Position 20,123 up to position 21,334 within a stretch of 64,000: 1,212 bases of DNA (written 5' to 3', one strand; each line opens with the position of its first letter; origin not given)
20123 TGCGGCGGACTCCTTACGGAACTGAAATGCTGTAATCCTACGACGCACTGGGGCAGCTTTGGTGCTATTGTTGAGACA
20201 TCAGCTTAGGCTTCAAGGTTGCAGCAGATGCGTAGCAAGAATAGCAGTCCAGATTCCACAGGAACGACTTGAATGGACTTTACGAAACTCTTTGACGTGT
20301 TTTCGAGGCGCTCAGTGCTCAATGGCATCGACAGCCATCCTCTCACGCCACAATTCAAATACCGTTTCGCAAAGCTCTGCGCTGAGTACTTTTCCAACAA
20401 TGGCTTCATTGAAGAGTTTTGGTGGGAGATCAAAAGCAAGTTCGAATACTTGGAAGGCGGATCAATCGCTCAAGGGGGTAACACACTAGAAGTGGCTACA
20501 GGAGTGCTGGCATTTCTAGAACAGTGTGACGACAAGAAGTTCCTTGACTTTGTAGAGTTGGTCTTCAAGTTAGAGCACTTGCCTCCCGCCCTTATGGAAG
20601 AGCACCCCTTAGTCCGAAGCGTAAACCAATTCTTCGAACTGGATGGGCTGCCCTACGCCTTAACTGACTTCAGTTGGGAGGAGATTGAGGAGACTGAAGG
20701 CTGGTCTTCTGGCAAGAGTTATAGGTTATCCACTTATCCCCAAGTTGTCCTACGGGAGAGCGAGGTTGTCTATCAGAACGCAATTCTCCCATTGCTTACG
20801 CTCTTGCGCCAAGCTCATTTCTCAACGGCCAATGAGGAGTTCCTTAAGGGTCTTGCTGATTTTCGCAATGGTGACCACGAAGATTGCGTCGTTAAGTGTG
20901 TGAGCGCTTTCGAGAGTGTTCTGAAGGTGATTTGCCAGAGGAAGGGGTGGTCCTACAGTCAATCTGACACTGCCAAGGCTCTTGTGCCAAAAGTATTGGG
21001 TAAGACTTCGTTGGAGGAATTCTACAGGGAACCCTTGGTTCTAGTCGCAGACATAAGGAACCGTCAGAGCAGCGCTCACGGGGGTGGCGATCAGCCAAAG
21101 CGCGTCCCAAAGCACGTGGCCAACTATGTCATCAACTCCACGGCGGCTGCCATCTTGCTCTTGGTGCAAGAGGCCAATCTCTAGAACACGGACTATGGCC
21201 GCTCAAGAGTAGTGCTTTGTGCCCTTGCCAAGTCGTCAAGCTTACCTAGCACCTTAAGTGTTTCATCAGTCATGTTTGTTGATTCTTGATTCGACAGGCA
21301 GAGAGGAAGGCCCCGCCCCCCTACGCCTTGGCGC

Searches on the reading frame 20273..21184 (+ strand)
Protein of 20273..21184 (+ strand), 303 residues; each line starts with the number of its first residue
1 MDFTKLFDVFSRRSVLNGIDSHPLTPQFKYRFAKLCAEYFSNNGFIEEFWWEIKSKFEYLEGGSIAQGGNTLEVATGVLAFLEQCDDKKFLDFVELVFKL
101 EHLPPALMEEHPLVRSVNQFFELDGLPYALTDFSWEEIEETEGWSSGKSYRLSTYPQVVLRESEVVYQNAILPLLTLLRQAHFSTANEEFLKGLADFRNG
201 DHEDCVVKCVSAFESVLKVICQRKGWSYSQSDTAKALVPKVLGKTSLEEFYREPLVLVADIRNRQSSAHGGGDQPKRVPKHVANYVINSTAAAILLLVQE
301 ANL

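Call 3: search_protein_families(library=pfam, proteins=[window:20273-21184:+], max_evalue=1)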
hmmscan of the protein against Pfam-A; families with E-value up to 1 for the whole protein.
window:20273-21184:+ (303 aa): 3 families
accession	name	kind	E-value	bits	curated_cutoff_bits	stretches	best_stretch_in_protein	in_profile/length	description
PF22809.1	DUF7014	-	2.3e-14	53.9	27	1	181-299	7-132/137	Domain of unknown function (DUF7014)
PF14355.11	Abi_C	-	5.7e-05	23.6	24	1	258-297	42-81/83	Abortive infection C-terminus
PF18863.6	AbiJ_NTD4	-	0.0014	19.5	34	1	26-132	22-131/152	AbiJ N-terminal domain 4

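Call 4: search_protein_families(library=phrogs, proteins=[window:20273-21184:+], max_evalue=1)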
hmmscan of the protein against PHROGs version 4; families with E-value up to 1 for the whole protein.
window:20273-21184:+ (303 aa): 1 family
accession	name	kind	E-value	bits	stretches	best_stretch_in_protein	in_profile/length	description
phrog_20794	-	unknown function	7e-26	92.1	1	146-299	141-301/309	-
